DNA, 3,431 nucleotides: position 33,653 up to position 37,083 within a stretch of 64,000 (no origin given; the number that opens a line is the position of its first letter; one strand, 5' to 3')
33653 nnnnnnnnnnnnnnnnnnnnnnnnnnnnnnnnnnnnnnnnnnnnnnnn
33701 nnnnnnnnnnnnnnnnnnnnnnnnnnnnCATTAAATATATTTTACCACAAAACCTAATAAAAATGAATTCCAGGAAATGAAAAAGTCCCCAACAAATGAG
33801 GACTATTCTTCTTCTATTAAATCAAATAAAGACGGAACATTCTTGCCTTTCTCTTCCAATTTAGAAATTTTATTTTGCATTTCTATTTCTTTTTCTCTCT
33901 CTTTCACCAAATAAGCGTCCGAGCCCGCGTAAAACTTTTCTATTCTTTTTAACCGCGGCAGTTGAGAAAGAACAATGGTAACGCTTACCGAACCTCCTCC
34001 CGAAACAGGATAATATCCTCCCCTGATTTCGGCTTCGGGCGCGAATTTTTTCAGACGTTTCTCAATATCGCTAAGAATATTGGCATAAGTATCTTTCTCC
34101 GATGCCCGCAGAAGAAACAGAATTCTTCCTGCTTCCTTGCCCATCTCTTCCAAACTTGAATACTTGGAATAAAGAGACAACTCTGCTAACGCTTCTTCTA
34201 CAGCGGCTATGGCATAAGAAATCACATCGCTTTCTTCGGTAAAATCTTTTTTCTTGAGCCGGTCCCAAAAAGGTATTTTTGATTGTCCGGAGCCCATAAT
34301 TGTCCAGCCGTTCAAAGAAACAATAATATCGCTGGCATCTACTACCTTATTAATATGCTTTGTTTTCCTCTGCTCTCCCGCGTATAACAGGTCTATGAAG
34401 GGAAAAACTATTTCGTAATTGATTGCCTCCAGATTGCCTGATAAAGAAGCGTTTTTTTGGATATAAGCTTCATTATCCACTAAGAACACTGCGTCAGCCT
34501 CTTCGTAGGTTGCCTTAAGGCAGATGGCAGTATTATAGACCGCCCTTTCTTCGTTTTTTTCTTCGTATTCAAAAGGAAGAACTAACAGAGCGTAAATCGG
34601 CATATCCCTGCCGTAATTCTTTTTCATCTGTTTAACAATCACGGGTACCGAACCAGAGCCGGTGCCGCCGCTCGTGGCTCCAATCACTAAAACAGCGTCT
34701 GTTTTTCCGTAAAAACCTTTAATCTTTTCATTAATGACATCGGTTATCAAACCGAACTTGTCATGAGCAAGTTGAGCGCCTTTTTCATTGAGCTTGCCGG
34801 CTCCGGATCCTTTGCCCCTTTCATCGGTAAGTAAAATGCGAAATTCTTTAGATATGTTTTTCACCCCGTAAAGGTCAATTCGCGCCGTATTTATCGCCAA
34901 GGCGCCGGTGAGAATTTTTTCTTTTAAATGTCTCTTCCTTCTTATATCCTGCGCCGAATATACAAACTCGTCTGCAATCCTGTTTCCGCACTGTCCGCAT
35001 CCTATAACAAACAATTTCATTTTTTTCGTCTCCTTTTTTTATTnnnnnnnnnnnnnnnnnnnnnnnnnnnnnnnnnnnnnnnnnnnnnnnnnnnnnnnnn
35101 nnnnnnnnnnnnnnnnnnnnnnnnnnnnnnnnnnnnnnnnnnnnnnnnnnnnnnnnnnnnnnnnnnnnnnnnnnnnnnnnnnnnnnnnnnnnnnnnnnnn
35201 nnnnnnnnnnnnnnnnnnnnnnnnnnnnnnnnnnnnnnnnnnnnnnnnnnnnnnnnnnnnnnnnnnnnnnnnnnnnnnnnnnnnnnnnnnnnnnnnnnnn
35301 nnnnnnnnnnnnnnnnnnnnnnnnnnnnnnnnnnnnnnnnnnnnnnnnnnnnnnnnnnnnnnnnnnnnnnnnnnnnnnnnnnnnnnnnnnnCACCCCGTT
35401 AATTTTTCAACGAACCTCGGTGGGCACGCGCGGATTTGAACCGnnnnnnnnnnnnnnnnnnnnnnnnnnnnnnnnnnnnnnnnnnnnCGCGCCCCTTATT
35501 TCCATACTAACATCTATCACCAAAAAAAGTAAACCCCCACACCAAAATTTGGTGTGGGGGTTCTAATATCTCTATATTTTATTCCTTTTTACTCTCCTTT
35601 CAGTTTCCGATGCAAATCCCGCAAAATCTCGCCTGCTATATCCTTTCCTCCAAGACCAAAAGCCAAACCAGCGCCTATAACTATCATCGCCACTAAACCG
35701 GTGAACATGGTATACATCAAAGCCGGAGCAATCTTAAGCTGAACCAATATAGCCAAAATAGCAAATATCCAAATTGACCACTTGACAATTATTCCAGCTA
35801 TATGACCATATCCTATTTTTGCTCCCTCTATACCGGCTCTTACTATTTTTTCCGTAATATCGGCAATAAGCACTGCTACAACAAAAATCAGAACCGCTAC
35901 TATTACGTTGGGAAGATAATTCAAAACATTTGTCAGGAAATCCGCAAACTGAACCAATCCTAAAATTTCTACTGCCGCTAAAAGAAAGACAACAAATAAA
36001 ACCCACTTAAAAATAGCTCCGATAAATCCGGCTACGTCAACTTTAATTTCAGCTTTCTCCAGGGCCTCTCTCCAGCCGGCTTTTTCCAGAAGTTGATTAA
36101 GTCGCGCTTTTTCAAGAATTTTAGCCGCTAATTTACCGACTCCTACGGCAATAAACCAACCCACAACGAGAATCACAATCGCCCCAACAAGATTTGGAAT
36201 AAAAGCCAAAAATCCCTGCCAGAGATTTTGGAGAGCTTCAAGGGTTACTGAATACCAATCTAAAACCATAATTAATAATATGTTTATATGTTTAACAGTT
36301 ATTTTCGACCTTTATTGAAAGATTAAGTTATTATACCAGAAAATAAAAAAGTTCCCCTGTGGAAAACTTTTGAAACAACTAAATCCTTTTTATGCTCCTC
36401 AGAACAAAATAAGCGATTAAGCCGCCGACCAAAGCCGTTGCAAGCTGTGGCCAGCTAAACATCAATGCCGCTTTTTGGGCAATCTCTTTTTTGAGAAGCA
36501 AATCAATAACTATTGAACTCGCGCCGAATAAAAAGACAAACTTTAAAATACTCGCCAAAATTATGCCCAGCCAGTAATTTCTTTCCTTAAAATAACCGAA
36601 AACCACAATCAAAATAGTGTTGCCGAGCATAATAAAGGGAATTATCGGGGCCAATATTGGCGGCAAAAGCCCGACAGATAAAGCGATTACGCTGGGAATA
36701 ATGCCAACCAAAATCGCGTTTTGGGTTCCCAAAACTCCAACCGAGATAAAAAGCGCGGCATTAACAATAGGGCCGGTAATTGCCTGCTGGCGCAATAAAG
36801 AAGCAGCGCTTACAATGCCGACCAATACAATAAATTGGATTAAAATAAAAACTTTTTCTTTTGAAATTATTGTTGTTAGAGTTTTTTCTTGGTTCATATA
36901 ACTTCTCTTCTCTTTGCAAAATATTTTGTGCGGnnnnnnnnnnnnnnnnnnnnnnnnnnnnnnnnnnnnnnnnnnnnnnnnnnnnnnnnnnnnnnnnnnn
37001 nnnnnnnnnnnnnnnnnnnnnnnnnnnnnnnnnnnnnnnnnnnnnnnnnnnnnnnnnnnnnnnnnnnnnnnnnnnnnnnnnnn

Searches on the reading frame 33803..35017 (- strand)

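Call 80: search_protein_families(library=pfam, proteins=[window:33803-35017:-], max_evalue=0.0001)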
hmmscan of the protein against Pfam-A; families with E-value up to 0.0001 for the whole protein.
window:33803-35017:- (404 aa): 3 families
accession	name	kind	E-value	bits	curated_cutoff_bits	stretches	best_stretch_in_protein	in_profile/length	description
PF00091.31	Tubulin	-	9e-26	91.8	33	1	2-187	2-187/190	Tubulin/FtsZ family, GTPase domain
PF21011.2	CetZ_C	-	1.1e-10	41.6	21.6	1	191-363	3-175/180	Tubulin-like CetZ, C-terminal domain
PF13809.12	Tubulin_2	-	5.2e-05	23.1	27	0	71-168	115-229/356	Tubulin like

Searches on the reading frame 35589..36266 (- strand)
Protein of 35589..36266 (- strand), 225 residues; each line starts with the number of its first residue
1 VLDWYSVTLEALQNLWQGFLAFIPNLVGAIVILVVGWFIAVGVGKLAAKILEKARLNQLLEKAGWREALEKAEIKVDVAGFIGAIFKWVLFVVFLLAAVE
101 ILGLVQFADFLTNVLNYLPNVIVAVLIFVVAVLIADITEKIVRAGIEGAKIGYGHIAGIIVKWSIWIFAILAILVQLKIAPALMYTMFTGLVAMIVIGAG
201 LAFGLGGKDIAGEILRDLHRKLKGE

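Call 81: search_protein_families(library=pfam, proteins=[window:35589-36266:-], max_evalue=0.0001)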
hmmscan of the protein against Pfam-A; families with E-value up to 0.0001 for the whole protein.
window:35589-36266:- (225 aa): 1 family
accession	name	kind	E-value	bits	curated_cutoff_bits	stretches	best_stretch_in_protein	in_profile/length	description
PF05552.17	MS_channel_1st_1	-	1.1e-23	83.3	22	2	11-58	2-49/50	Mechanosensitive ion channel, conserved TM helix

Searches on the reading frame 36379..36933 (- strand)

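Call 81: search_protein_families(library=pfam, proteins=[window:36379-36933:-], max_evalue=0.0001)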
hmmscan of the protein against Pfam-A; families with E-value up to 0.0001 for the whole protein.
window:36379-36933:- (184 aa): 1 family
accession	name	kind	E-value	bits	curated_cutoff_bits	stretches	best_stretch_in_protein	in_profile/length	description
PF12822.12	ECF_trnsprt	-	1.1e-05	25.9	30.7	1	34-178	2-165/169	ECF transporter, substrate-specific component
